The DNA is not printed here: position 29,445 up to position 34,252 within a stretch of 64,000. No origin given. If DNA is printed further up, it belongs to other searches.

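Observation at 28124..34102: Minor-pilin-like operon (H-I-J-K order) headed by a ~1,260-1,330-aa PKD/Ig-like surface protein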

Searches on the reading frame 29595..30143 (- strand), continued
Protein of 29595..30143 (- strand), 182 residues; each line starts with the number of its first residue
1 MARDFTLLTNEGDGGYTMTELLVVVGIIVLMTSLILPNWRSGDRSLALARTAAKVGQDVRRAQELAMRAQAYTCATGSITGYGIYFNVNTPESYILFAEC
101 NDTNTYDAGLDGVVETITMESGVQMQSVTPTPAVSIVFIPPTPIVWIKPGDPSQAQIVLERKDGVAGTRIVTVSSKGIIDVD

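Call 46: search_protein_families(library=ncbifam, alignment_id=A1, max_evalue=0.05)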
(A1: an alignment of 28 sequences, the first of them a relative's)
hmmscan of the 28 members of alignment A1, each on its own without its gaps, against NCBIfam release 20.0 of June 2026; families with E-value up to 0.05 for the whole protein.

A. member 1, P0001 (182 aa): 8 families
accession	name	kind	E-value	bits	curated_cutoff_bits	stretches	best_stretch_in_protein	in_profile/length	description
NF041013.1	T4P_ComGE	equivalog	1.3e-06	28.4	49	1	15-71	5-61/83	competence type IV pilus minor pilin ComGE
NF007800.0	PRK10506.1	equivalog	6.6e-05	22.8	158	1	13-68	8-63/163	prepilin peptidase-dependent protein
TIGR02596.1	TIGR02596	subfamily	0.00098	19.2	70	1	16-69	1-54/196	Verru_Chthon cassette protein D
NF040982.1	ComGD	equivalog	0.0024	18.3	70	1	15-73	3-61/139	competence type IV pilus minor pilin ComGD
TIGR01708.2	typeII_sec_gspH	equivalog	0.0058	16.6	80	1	15-67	3-55/169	type II secretion system minor pseudopilin GspH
TIGR02532.1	IV_pilin_GFxxxE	domain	0.014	15.2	16.3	1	15-35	3-23/24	prepilin-type N-terminal cleavage/methylation domain-containing protein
NF007862.0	PRK10574.1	equivalog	0.022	14.9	138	1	14-48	5-39/145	prepilin peptidase-dependent pilin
TIGR01710.1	typeII_sec_gspG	equivalog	0.029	14.4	88.85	1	15-42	2-29/134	type II secretion system major pseudopilin GspG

B. families by the number of members that match (of 28 scanned): 20 families
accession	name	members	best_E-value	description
NF007800.0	PRK10506.1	27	3.7e-07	prepilin peptidase-dependent protein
NF041013.1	T4P_ComGE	27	1.2e-06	competence type IV pilus minor pilin ComGE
TIGR01708.2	typeII_sec_gspH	26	1.7e-08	type II secretion system minor pseudopilin GspH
NF007862.0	PRK10574.1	25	1.3e-07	prepilin peptidase-dependent pilin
TIGR02596.1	TIGR02596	25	1.7e-05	Verru_Chthon cassette protein D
NF040982.1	ComGD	23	2.2e-07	competence type IV pilus minor pilin ComGD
TIGR02532.1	IV_pilin_GFxxxE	23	2.3e-06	prepilin-type N-terminal cleavage/methylation domain-containing protein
TIGR01710.1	typeII_sec_gspG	22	4.8e-05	type II secretion system major pseudopilin GspG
NF041775.1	typeIV_PilA_Myxo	19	9.1e-06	type IV pilin protein PilA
NF040999.1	pilin_ComGC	18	3.5e-05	competence type IV pilus major pilin ComGC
NF041002.1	pilin_ComGF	4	0.0019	competence type IV pilus minor pilin ComGF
NF007848.0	PRK10557.1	3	0.0004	prepilin peptidase-dependent protein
NF047827.1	T3SSXpsH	3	0.0018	type II secretion system protein XpsH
TIGR02599.1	TIGR02599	2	0.00076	Verru_Chthon cassette protein C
NF007660.0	PRK10332.1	2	0.02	prepilin-type N-terminal cleavage/methylation domain-containing protein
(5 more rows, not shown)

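Call 51: predict_structure(alignment_id=A1)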
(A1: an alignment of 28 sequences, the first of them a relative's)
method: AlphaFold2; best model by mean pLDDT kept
length: 182 residues; sequences in the alignment: 28
mean_pLDDT: 85.9   pTM: 0.73
mean pLDDT of the five models: 85.9, 85.7, 85.2, 85.0, 84.9
residues with pLDDT >= 90: 95; 70-90: 71; 50-70: 3; < 50: 13
segments of 3 or more residues with pLDDT < 50: 1-4, 6-14
pLDDT, mean of each block of 10 residues (from residue 1): 44 62 89 87 89 94 87 84 94 94 87 93 93 92 85 93 88 91 90
secondary structure, 60 per line:
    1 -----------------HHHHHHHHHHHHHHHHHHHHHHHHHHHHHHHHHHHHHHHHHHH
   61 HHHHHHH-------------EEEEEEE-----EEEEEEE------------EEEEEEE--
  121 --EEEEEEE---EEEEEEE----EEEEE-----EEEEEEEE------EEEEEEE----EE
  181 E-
elements in order: H18-67 E81-87 E93-99 E112-118 E123-129 E133-139 E144-148 E154-161 E168-174 E179-181

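Call 56: fold_search(model_id=the predicted structure, library=pdb)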
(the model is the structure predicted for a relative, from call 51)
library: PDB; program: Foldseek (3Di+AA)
matches with E <= 10: 740; with E <= 0.001: 0
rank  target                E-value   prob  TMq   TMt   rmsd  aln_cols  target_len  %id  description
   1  4ipu_C                1.5e-03  1.00  0.48  0.61   3.6       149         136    7  Crystal structure of Pseudomonas aeruginosa (strain: PAO1) type IV minor pilin FimU in space group P21 (released 2014-01-15)
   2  4ipu_D                1.8e-03  1.00  0.45  0.60   4.1       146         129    8  Crystal structure of Pseudomonas aeruginosa (strain: PAO1) type IV minor pilin FimU in space group P21 (released 2014-01-15)
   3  4ipu_B                2.1e-03  1.00  0.49  0.63   3.5       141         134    8  Crystal structure of Pseudomonas aeruginosa (strain: PAO1) type IV minor pilin FimU in space group P21 (released 2014-01-15)
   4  4ipv_B                3.5e-03  1.00  0.46  0.64   3.9       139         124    9  Crystal structure of Pseudomonas aeruginosa (strain: PAO1) type IV minor pilin FimU in space group P65 (released 2014-01-15)
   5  4ipu_A                4.2e-03  1.00  0.49  0.62   3.5       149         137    7  Crystal structure of Pseudomonas aeruginosa (strain: PAO1) type IV minor pilin FimU in space group P21 (released 2014-01-15)
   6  2qv8_B                6.2e-03  1.00  0.44  0.63   6.9       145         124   12  Structure of the minor pseudopilin EpsH from the Type 2 Secretion System of Vibrio cholerae (released 2008-02-26)
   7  4dq9_B                4.8e-02  0.97  0.41  0.50   7.7       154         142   10  Crystal structure of the minor pseudopilin EPSH from the type II secretion system of Vibrio cholerae (released 2013-03-13)
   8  2qv8_A                5.7e-02  0.98  0.43  0.53   5.9       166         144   10  Structure of the minor pseudopilin EpsH from the Type 2 Secretion System of Vibrio cholerae (released 2008-02-26)
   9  8qz9_B                1.1e-01  0.06  0.14  0.12  13.3       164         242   12  Human 20S proteasome assembly intermediate structure 4 (released 2024-02-21)
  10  4k15_C                1.3e-01  0.23  0.21  0.26   9.7       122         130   13  2.75 Angstrom Crystal Structure of Hypothetical Protein lmo2686 from Listeria monocytogenes EGD-e (released 2013-04-17)
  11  7ktx_A                2.3e-01  0.54  0.28  0.09   8.8       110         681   12  Cryo-EM structure of Saccharomyces cerevisiae ER membrane protein complex bound to a Fab in DDM detergent (released 2020-12-02)
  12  3unb_B                2.3e-01  0.05  0.13  0.11  13.7       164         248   10  Mouse constitutive 20S proteasome in complex with PR-957 (released 2012-02-29)
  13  4dq9_A                2.4e-01  0.89  0.43  0.51   5.2       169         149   10  Crystal structure of the minor pseudopilin EPSH from the type II secretion system of Vibrio cholerae (released 2013-03-13)
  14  8ysx_O                2.4e-01  0.04  0.12  0.11  14.5       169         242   10  canine immunoproteasome 20S subunit in complex with compound 2 (released 2024-07-31)
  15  9bv3_I                2.4e-01  0.04  0.12  0.10  14.0       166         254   10  M1B Midnolin-Proteasome (released 2025-06-11)
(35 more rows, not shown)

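Call 57: find_homologous_proteins(query=L017:542-1288:+, max_evalue=1e-10)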
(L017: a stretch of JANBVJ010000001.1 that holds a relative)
Query L017:542-1288:+ (248 aa): 5706 proteins with E <= 1e-10 among 8000 candidates; the best 120 are listed.
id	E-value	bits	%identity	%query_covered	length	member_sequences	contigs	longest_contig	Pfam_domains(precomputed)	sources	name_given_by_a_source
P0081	2.3e-151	521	100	100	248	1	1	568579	PF01478.24,PF06750.19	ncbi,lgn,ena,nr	ncbi:MAG: prepilin peptidase [Patescibacteria group bacterium]|nr:prepilin peptidase [Patescibacteri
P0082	1.3e-113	397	72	100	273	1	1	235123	PF01478.24,PF06750.19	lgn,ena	-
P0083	8.0e-110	384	71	99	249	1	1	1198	PF01478.24,PF06750.19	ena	-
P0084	3.1e-109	383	71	99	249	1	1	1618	PF01478.24,PF06750.19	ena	-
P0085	1.4e-101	358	66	98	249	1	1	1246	PF01478.24,PF06750.19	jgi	-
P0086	3.3e-99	350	65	98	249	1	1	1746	PF01478.24,PF06750.19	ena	-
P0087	6.6e-86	306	70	79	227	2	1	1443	PF01478.24,PF06750.19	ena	-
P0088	9.5e-84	299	57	99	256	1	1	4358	PF01478.24,PF06750.19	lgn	-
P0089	1.5e-81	292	56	99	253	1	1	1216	PF01478.24,PF06750.19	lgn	-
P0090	1.8e-81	292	56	98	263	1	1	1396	PF01478.24,PF06750.19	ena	-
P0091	1.9e-81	291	53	99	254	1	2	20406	PF01478.24,PF06750.19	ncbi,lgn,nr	ncbi:MAG: prepilin peptidase [Candidatus Wildermuthbacteria bacterium]|nr:prepilin peptidase [Candid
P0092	7.3e-81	290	57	96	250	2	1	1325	PF01478.24,PF06750.19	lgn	-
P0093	1.7e-79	285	55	99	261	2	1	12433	PF01478.24,PF06750.19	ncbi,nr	ncbi:MAG: prepilin peptidase [bacterium]|nr:prepilin peptidase [bacterium]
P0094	4.0e-79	284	57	97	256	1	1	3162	PF01478.24,PF06750.19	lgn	-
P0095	6.8e-79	283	56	98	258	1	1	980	PF01478.24,PF06750.19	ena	-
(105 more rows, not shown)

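Call 69: list_cluster_members(proteins=[P0001])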
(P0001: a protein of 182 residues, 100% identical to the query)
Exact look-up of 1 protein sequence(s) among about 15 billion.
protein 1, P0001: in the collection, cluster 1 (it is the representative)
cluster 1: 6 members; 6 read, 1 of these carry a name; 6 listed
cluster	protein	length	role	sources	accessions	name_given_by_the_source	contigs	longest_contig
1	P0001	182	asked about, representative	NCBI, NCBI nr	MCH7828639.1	prepilin-type N-terminal cleavage/methylation domain-containing protein [Patescibacteria ...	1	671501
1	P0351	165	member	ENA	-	-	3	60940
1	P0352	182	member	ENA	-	-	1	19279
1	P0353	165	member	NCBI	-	-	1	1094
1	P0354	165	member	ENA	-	-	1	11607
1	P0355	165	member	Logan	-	-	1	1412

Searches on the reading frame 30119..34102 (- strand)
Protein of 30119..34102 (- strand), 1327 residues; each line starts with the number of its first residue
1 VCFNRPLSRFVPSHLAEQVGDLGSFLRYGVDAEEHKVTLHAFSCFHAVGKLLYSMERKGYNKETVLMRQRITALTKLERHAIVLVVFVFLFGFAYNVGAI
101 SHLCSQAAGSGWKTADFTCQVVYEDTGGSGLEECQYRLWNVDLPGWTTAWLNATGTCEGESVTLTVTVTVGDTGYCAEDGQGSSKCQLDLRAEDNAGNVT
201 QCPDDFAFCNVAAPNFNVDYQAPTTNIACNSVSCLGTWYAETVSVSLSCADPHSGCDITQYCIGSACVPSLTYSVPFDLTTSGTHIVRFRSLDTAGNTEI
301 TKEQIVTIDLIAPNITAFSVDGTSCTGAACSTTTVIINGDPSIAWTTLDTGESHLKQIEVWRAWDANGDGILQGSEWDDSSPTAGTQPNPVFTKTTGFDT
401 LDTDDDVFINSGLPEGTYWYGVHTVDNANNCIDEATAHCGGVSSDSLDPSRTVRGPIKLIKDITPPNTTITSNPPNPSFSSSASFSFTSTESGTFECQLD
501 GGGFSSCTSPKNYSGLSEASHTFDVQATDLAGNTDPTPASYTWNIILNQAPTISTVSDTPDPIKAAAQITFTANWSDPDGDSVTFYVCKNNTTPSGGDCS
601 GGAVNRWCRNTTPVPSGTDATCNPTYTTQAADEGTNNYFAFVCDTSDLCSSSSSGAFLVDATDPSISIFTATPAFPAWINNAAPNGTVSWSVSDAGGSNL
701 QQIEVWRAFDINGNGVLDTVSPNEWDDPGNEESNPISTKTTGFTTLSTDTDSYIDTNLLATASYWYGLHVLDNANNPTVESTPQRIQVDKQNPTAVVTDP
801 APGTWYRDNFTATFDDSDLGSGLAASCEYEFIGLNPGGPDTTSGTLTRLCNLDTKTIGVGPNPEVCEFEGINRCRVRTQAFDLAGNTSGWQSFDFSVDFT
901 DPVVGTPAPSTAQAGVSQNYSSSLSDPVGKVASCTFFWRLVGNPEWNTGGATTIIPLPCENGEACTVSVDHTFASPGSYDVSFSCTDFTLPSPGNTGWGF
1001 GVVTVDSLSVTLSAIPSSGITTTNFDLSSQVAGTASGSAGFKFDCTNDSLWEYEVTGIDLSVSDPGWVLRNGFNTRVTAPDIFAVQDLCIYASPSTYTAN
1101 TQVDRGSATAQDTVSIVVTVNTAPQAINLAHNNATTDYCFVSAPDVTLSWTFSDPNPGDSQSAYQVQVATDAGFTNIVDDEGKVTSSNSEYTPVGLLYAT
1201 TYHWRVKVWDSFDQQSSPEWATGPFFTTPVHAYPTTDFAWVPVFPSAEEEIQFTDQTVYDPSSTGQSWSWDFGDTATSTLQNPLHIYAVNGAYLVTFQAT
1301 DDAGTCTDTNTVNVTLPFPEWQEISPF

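Call 5: search_protein_families(library=pfam, proteins=[window:30119-34102:-], max_evalue=0.1)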
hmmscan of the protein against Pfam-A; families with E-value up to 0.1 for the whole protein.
window:30119-34102:- (1327 aa): 9 families
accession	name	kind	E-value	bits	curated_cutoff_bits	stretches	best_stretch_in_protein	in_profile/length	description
PF18911.6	PKD_4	-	1.1e-14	54.7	27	1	1246-1315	15-84/85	PKD domain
PF25788.1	Ig_Rha78A_N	-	3.4e-14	53.4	27.4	1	1139-1217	13-92/105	Rha78A-like, N-terminal immunoglobulin domain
PF00801.26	PKD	-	5.1e-08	33.3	23.5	1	1247-1314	13-80/80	PKD domain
PF16655.11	PhoD_N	-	1.8e-05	25.6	30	1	1144-1216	10-82/90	PhoD-like phosphatase, N-terminal domain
PF19077.6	Big_13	-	0.00053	20.9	27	0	272-309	65-101/102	Bacterial Ig-like domain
PF18981.6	InlK_D3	-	0.0016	18.9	25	0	1289-1315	48-74/75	Internalin K domain (D3/D4)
PF12245.14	Big_3_2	-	0.0046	17.6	23.3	0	287-309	99-121/122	Bacterial Ig-like domain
PF00036.39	EF-hand_1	-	0.0083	16.1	25.4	0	704-718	4-18/29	EF hand domain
PF13405.12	EF-hand_6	-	0.009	16.1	25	0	704-718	4-18/30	EF-hand domain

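Call 6: search_protein_families(library=ncbifam, proteins=[window:30119-34102:-], max_evalue=0.1)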
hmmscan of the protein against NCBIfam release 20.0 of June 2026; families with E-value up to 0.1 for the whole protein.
window:30119-34102:- (1327 aa): 4 families
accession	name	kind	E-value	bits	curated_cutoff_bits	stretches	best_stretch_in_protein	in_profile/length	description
NF047446.1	barrel_OmpL47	domain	5.5e-26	90.8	40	1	239-308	1-68/68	OmpL47-type beta-barrel domain-containing protein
NF047441.1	Lepto_OmpL47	equivalog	2.9e-08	33.7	250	1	242-316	74-146/336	multi-beta-barrel domain surface protein OmpL47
NF041572.1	rhamnosid_Flavobac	equivalog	0.00025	19.3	1800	1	1133-1222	32-126/946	alpha-L-rhamnosidase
NF058578.1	CPR_pilus_PamR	equivalog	0.0063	15.4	300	0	1281-1306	204-229/297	pilus system RbmA-like protein PamR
